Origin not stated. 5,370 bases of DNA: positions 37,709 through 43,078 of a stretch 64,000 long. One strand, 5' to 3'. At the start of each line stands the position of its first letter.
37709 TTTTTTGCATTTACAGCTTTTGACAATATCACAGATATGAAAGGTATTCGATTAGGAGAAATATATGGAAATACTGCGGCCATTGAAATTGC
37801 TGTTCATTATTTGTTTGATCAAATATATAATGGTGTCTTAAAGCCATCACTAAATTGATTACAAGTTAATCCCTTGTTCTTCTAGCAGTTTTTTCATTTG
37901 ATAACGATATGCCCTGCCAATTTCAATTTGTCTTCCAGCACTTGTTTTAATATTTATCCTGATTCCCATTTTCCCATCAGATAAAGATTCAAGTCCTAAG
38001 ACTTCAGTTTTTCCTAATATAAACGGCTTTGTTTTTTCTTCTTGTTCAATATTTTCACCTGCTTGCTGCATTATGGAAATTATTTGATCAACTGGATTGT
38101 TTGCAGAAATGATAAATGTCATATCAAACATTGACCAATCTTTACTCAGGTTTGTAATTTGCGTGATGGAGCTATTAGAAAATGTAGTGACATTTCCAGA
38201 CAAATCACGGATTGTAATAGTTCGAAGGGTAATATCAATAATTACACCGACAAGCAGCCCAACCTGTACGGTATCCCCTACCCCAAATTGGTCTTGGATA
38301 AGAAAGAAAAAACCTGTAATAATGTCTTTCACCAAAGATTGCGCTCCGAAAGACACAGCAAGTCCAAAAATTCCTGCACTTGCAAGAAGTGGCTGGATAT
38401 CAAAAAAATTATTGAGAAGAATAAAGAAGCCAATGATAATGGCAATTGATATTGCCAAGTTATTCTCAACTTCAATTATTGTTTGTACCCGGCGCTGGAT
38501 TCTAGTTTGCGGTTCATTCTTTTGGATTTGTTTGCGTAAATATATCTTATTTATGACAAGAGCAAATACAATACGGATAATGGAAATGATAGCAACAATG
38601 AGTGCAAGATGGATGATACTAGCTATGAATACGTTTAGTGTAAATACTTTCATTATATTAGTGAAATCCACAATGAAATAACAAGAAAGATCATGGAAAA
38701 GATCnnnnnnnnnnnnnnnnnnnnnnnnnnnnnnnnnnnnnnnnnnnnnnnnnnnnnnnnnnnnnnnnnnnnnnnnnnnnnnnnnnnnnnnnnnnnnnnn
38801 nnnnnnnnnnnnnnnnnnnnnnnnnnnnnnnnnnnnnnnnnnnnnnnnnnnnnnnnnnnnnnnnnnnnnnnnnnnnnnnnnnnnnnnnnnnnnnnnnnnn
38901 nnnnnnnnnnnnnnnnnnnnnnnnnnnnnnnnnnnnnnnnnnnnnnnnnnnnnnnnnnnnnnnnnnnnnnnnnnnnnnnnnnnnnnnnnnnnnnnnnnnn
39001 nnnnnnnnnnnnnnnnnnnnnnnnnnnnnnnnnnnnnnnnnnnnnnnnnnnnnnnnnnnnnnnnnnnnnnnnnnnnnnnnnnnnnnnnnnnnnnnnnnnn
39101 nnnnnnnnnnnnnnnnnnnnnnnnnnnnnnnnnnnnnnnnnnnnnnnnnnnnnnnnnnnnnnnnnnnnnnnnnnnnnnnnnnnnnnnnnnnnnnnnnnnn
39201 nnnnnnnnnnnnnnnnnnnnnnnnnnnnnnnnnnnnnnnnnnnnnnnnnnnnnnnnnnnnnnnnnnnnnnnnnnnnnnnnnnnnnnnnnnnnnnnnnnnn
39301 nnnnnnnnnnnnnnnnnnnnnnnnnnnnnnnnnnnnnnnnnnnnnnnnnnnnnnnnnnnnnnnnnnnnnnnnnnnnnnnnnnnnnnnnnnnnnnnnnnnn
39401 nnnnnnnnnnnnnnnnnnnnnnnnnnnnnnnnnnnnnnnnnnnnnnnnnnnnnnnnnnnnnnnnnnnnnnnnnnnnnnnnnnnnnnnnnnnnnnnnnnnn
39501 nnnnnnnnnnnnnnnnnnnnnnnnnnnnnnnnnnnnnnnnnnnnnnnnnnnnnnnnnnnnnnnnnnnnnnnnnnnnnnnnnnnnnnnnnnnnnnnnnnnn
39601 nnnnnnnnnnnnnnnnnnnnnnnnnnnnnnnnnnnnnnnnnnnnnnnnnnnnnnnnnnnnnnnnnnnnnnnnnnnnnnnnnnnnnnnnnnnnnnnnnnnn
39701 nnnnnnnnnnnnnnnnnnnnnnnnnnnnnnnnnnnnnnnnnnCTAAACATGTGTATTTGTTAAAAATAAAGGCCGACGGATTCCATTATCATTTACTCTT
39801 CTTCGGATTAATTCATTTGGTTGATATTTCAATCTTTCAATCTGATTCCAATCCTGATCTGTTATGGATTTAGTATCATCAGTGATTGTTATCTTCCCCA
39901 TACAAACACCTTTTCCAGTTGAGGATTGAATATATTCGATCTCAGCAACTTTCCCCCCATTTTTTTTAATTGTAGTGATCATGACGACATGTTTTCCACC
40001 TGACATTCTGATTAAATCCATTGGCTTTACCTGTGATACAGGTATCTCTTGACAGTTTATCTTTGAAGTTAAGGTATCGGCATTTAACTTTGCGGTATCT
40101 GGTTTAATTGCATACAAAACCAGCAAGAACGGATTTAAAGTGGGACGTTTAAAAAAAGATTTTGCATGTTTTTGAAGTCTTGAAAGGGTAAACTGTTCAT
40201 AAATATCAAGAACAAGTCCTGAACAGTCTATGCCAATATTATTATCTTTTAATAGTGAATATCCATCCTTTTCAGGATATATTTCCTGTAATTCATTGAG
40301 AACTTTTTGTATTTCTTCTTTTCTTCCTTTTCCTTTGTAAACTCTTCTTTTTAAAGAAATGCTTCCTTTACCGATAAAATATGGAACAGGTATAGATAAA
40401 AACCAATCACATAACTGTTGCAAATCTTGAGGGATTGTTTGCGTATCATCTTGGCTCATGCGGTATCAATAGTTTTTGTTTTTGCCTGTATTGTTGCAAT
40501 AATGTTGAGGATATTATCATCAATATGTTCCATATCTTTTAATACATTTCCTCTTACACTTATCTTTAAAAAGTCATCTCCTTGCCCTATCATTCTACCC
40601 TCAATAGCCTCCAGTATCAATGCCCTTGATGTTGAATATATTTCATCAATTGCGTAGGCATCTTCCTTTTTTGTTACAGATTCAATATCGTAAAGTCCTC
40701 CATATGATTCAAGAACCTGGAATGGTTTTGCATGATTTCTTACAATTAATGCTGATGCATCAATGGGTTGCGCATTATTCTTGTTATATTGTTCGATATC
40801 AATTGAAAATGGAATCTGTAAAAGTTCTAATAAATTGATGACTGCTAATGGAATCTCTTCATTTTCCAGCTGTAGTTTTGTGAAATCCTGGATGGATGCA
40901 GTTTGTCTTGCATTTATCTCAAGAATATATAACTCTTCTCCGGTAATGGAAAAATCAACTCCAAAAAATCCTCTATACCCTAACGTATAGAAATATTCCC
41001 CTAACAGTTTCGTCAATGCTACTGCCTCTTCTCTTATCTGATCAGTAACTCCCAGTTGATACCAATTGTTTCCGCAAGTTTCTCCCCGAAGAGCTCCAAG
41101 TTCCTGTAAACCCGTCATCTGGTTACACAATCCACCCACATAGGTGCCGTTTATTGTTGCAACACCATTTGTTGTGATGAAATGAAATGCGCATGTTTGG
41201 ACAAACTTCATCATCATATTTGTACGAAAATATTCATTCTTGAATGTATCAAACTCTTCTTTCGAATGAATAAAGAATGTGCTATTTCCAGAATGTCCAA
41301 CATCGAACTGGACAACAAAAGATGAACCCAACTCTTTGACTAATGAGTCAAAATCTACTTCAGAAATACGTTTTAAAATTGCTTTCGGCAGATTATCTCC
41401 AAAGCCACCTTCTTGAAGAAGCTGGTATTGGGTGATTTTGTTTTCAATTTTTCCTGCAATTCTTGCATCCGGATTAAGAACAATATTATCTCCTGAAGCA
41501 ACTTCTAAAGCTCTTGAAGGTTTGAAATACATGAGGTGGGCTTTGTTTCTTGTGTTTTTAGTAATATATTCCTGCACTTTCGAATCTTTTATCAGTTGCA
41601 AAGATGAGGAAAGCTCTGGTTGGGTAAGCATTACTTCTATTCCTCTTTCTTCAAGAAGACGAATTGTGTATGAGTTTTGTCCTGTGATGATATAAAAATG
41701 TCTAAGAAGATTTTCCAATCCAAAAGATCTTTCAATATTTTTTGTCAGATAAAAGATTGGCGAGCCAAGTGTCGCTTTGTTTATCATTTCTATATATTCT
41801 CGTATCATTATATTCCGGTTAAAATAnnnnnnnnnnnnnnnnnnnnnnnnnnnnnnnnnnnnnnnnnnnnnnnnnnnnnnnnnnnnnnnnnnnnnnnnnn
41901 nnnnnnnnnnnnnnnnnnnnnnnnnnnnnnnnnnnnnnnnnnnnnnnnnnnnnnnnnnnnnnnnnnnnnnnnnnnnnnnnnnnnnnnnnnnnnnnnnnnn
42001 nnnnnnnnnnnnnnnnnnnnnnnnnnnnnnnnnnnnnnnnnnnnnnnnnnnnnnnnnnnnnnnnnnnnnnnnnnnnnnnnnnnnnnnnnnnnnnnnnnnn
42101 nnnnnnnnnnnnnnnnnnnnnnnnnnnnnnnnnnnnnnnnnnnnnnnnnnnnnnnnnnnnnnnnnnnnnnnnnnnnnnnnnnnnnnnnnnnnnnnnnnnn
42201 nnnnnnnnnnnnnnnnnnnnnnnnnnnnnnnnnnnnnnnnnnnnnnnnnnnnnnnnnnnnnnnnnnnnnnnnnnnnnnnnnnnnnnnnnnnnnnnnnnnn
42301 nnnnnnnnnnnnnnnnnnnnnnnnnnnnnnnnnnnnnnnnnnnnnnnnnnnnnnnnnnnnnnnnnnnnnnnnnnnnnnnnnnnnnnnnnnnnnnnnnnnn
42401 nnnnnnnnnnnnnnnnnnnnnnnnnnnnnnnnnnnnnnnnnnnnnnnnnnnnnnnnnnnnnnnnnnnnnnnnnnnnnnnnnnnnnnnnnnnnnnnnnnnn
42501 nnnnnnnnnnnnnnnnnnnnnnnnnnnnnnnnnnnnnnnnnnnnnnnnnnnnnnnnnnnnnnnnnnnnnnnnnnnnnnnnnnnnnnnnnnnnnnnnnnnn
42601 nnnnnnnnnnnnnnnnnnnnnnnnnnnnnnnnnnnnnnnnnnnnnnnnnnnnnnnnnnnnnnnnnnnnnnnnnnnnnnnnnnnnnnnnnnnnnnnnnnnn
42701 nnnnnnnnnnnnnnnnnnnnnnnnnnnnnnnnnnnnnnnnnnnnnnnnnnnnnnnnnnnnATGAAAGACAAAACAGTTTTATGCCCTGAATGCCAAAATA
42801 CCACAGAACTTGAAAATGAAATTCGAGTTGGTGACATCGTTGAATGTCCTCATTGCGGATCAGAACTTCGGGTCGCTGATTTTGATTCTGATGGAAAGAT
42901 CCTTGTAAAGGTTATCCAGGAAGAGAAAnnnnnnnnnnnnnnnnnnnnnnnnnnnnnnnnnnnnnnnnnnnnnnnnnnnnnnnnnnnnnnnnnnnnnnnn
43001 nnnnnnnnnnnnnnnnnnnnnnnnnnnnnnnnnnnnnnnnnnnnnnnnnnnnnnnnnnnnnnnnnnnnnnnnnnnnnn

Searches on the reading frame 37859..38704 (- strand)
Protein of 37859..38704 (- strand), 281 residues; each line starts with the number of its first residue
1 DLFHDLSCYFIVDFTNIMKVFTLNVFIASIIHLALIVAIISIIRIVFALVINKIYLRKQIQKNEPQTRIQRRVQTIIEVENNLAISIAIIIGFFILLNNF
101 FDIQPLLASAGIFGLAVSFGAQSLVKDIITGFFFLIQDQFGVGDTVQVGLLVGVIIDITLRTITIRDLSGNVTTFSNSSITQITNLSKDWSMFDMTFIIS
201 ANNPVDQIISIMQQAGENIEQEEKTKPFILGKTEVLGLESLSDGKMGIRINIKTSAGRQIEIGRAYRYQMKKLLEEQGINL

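Call 10: search_protein_families(library=pfam, proteins=[window:37859-38704:-], max_evalue=0.001)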
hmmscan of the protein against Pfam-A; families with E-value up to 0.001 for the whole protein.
window:37859-38704:- (281 aa): 1 family
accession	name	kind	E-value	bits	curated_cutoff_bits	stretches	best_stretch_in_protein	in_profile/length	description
PF00924.24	MS_channel_2nd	-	2.4e-14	53.6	20.2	1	124-188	2-68/68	Mechanosensitive ion channel, beta-domain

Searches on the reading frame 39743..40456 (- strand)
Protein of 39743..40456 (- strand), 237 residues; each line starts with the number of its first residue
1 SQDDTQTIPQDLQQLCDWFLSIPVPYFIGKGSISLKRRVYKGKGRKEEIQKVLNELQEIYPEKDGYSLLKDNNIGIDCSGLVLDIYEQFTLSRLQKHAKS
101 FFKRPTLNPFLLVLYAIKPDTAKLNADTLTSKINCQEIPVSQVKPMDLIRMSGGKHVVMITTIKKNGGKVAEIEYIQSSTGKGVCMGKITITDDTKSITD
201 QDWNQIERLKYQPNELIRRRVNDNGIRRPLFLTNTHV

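Call 10: search_protein_families(library=pfam, proteins=[window:39743-40456:-], max_evalue=0.001)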
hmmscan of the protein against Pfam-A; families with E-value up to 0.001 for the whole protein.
window:39743-40456:- (237 aa): 1 family
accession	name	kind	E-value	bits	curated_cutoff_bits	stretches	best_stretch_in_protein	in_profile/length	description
PF00877.26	NLPC_P60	-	0.00078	19.8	23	0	74-184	12-86/105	NlpC/P60 family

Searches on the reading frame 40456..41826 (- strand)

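Call 10: search_protein_families(library=pfam, proteins=[window:40456-41826:-], max_evalue=0.001)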
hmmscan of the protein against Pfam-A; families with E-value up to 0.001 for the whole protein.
window:40456-41826:- (456 aa): 2 families
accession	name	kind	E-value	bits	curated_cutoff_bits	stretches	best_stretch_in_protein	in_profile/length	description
PF02655.19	ATP-grasp_3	-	1.9e-07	31.7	23.2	1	128-311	2-160/160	ATP-grasp domain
PF14397.11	ATPgrasp_ST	-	0.00015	21.5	31.4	0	280-314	227-262/278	Sugar-transfer associated ATP-grasp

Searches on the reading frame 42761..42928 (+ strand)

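Call 105: search_protein_families(library=pfam, proteins=[window:42761-42928:+], max_evalue=0.001)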
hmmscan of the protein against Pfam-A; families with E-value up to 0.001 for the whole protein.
window:42761-42928:+ (56 aa): 13 families
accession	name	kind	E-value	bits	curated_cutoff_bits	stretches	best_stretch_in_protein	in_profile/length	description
PF21344.3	Zn_ribbon_LysW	-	1.4e-11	44.3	27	1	7-42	2-37/46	Alpha-aminoadipate carrier protein LysW-like, globular domain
PF02591.20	Zn_ribbon_9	-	1.7e-06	28.4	29.1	1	17-33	13-30/33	C4-type zinc ribbon domain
PF23454.1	Zn_ribbon_Brz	-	9.5e-06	26.6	27.9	0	27-38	6-17/58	Transcriptional regulator Brz zinc beta ribbon domain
PF24460.1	DUF7575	-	2.2e-05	24.1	28.5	0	25-36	2-13/28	Domain of unknown function (DUF7575)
PF24441.1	DUF7560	-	2.8e-05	24.2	27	1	1-42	1-43/44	Family of unknown function (DUF7560)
PF22289.1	DmmA-like_C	-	3.7e-05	24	27.4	1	6-40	2-32/44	Dimethylamine monooxygenase subunit DmmA-like, C-terminal domain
PF13453.11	Zn_ribbon_TFIIB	-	0.0003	20.6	22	0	29-42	2-15/41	Transcription factor zinc-finger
PF14354.12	Lar_restr_allev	-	0.00051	20.7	28.6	1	8-42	6-38/58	Restriction alleviation protein Lar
PF13717.11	Zn_ribbon_4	-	0.00053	20.3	30.3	0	26-40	2-16/36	zinc-ribbon domain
PF09723.15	Zn_ribbon_8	-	0.00063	20.1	34.4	0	8-36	8-37/41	Zinc ribbon domain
PF13248.11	Zn_ribbon_3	-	0.00075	19.3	27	0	27-36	3-11/26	zinc-ribbon domain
PF12760.12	Zn_ribbon_IS1595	-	0.00086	19.7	25.4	0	24-38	16-29/46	Transposase zinc-ribbon domain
PF12677.13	DUF3797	-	0.0009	19.5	25.1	0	3-27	11-33/48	Domain of unknown function (DUF3797)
